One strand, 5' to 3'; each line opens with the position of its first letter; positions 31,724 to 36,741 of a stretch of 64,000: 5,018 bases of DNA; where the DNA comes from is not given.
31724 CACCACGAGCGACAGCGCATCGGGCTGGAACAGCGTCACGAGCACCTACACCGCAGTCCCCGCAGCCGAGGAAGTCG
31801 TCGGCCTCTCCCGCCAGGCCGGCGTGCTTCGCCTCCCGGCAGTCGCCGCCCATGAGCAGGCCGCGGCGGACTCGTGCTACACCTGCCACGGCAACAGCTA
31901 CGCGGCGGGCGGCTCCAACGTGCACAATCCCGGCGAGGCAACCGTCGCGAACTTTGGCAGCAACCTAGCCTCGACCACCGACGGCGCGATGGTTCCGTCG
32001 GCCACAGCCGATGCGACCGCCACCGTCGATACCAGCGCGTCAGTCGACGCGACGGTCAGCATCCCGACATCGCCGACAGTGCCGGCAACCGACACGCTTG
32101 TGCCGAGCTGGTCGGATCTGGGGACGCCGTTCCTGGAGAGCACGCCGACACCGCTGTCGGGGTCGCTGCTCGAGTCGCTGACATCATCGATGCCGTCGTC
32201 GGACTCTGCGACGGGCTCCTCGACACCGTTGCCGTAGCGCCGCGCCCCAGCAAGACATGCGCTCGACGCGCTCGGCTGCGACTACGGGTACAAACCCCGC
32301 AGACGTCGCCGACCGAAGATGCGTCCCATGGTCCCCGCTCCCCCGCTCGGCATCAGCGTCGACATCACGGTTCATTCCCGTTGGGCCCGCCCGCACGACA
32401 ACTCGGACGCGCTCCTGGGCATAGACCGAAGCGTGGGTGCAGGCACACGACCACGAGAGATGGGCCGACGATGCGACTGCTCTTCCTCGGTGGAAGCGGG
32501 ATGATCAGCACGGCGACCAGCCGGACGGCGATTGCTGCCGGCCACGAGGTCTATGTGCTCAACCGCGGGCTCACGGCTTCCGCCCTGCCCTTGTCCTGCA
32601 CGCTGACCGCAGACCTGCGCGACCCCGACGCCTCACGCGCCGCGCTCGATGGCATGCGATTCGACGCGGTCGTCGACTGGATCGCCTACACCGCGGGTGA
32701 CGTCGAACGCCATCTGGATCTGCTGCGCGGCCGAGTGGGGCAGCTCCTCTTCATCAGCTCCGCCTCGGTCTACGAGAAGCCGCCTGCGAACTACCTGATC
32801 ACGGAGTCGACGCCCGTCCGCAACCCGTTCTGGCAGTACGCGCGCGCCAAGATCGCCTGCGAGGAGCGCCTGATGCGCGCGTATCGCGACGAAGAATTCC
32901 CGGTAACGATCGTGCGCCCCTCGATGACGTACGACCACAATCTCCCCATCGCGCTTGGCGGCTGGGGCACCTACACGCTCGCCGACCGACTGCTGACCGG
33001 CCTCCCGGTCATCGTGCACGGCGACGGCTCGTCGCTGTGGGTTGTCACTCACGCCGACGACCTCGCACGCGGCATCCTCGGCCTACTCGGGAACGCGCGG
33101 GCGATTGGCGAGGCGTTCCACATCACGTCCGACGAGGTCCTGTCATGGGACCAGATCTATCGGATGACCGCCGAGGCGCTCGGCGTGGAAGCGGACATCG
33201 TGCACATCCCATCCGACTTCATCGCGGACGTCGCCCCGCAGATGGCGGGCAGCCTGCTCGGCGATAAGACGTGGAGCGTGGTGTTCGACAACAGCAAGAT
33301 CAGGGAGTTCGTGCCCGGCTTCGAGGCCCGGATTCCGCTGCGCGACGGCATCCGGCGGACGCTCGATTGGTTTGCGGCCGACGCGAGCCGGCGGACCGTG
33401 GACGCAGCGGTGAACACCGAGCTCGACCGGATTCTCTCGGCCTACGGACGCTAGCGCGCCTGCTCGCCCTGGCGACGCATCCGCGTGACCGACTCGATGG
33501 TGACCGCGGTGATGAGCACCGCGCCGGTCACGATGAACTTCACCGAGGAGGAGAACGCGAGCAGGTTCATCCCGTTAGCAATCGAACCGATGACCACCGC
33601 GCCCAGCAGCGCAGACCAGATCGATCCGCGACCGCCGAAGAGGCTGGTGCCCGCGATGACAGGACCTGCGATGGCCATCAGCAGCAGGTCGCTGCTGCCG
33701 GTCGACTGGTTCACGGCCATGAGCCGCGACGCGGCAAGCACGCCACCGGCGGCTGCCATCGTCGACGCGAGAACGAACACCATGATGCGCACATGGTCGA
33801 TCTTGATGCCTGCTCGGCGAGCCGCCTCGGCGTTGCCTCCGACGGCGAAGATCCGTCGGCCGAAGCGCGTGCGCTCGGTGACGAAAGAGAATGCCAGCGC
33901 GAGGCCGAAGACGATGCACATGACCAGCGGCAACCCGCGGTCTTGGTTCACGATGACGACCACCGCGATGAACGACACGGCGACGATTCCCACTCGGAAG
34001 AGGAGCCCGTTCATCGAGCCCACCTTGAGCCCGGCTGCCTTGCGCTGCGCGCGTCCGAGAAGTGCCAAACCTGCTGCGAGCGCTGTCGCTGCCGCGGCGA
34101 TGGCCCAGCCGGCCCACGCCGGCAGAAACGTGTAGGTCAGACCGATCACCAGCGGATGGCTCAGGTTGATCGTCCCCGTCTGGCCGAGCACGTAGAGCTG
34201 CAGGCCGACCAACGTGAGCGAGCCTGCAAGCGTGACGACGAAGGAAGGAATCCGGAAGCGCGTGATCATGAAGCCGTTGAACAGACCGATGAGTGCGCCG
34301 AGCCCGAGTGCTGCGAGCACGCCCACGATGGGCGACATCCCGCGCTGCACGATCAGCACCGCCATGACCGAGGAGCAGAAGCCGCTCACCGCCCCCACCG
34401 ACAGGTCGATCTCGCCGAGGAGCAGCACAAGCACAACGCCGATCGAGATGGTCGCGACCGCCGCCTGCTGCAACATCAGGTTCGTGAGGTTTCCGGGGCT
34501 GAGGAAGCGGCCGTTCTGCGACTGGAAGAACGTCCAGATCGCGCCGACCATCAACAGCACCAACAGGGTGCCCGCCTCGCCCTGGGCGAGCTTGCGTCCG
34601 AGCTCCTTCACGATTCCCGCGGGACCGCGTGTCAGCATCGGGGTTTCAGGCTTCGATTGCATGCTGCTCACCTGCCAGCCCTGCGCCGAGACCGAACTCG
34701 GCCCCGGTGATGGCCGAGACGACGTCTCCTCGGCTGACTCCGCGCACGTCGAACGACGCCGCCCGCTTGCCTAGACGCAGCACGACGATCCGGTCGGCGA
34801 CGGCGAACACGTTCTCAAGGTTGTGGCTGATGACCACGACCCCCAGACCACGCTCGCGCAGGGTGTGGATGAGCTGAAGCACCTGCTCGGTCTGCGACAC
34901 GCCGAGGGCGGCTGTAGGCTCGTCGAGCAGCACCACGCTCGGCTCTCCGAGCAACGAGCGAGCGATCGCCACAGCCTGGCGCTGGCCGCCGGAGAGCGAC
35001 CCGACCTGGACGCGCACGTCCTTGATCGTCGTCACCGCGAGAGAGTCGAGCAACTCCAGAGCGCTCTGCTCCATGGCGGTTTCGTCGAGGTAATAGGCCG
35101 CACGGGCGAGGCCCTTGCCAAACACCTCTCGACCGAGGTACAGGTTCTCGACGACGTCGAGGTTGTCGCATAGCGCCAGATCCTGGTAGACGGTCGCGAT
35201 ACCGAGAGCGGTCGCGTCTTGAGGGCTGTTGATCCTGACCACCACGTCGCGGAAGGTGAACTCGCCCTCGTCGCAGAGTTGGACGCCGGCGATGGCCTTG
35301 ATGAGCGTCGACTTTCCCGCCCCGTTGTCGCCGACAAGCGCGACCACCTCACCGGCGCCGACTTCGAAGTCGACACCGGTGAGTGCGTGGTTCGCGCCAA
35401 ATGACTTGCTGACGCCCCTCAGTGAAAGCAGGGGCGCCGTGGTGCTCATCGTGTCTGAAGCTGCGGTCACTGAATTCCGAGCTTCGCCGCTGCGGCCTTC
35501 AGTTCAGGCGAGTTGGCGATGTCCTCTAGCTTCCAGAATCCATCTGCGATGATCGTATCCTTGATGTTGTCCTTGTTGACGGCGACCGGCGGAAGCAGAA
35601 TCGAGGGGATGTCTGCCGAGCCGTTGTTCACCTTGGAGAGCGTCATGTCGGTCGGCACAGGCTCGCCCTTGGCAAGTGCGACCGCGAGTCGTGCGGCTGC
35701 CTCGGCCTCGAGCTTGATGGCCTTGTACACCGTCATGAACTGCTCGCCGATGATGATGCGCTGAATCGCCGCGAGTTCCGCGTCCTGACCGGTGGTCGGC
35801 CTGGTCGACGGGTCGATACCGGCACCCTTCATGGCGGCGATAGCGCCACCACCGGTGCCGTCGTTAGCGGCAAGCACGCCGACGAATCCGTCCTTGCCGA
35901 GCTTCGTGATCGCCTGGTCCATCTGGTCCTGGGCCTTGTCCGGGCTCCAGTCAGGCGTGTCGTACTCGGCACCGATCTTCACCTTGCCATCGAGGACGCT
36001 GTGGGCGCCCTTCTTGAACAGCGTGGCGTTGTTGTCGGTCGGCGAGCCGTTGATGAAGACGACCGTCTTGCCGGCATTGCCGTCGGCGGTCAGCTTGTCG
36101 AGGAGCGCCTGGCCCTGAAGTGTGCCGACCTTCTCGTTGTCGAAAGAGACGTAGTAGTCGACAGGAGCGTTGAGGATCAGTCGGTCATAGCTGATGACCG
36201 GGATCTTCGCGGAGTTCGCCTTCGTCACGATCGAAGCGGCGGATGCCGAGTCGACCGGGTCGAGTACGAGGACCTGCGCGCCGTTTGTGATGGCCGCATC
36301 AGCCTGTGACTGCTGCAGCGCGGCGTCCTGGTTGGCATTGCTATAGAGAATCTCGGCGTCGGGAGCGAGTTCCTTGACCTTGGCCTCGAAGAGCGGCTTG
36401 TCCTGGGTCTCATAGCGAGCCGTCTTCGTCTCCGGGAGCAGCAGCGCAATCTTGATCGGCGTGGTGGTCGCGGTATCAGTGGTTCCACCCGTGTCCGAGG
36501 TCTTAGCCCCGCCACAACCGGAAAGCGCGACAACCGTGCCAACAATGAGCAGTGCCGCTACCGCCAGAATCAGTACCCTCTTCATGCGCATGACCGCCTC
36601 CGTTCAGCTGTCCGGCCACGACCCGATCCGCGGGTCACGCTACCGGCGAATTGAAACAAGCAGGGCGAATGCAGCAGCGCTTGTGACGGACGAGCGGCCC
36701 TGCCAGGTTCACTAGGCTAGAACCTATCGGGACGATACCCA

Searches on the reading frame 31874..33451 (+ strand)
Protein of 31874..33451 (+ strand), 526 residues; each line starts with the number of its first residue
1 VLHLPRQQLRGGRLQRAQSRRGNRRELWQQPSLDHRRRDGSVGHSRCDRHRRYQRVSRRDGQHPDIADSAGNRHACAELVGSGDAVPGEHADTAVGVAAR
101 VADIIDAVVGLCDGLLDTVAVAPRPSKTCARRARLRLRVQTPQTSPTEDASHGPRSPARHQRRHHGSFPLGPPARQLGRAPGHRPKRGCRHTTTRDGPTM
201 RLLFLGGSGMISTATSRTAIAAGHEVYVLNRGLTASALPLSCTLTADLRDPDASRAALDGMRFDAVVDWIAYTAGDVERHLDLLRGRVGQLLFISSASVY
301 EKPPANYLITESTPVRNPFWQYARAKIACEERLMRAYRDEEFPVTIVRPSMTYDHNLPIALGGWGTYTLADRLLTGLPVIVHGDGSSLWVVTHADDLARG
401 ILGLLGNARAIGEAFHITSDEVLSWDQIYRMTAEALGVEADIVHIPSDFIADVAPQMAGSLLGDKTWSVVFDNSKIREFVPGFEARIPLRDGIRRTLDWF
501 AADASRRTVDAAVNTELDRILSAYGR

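Call 31: search_protein_families(library=pfam, proteins=[window:31874-33451:+], max_evalue=0.001)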
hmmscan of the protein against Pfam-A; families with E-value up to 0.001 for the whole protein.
window:31874-33451:+ (526 aa): 2 families
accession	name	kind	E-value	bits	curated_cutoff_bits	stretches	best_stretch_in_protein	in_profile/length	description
PF01370.27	Epimerase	-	3.3e-20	73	20.9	1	204-415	3-237/240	NAD dependent epimerase/dehydratase family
PF04321.23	RmlD_sub_bind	-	4.8e-10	39.4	27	1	200-276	1-65/287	RmlD substrate binding domain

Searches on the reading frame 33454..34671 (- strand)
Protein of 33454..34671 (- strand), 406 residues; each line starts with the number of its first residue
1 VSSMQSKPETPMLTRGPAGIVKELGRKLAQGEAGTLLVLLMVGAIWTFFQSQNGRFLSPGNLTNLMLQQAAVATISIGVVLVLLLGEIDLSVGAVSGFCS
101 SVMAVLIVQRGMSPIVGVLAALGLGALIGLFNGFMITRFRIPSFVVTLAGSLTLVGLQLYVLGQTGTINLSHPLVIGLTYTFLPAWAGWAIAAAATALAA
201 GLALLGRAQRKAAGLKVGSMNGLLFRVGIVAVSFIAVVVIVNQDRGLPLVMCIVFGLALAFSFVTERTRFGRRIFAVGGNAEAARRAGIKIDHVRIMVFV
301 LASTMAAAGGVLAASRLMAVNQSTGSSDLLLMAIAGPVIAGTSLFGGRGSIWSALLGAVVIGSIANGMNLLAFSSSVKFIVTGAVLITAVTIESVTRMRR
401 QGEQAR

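Call 31: search_protein_families(library=pfam, proteins=[window:33454-34671:-], max_evalue=0.001)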
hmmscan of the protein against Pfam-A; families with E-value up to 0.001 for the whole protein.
window:33454-34671:- (406 aa): 1 family
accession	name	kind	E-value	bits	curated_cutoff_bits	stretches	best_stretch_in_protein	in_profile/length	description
PF02653.21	BPD_transp_2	-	3.5e-28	98.9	26.8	1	62-389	2-268/269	Branched-chain amino acid transport system / permease component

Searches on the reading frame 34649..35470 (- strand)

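Call 31: search_protein_families(library=pfam, proteins=[window:34649-35470:-], max_evalue=0.001)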
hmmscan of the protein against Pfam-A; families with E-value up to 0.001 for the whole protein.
window:34649-35470:- (274 aa): 6 families
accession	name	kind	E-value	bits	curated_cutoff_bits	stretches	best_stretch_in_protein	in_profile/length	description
PF00005.33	ABC_tran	-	1.5e-30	107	25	1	30-187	1-137/137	ABC transporter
PF02463.25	SMC_N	-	1.5e-10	41.3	40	1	41-232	25-212/220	RecF/RecN/SMC N terminal domain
PF13304.12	AAA_21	-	6.3e-10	40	27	1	43-64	2-23/304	AAA domain, putative AbiEii toxin, Type IV TA system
PF13555.12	AAA_29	-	2e-05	24.7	27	1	31-66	13-48/61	P-loop containing region of AAA domain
PF09818.15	ABC_ATPase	-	3.5e-05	23.4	23.2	0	158-231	157-246/283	P-loop domain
PF13476.12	AAA_23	-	0.00017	22.7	27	1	23-61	9-40/201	AAA domain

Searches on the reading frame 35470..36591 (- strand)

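Call 31: search_protein_families(library=pfam, proteins=[window:35470-36591:-], max_evalue=0.001)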
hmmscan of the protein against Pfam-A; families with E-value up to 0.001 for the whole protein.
window:35470-36591:- (374 aa): 1 family
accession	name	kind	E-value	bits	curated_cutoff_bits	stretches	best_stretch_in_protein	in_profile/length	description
PF13407.12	Peripla_BP_4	-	3.7e-62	210.6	35.1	1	48-310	1-257/258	Periplasmic binding protein domain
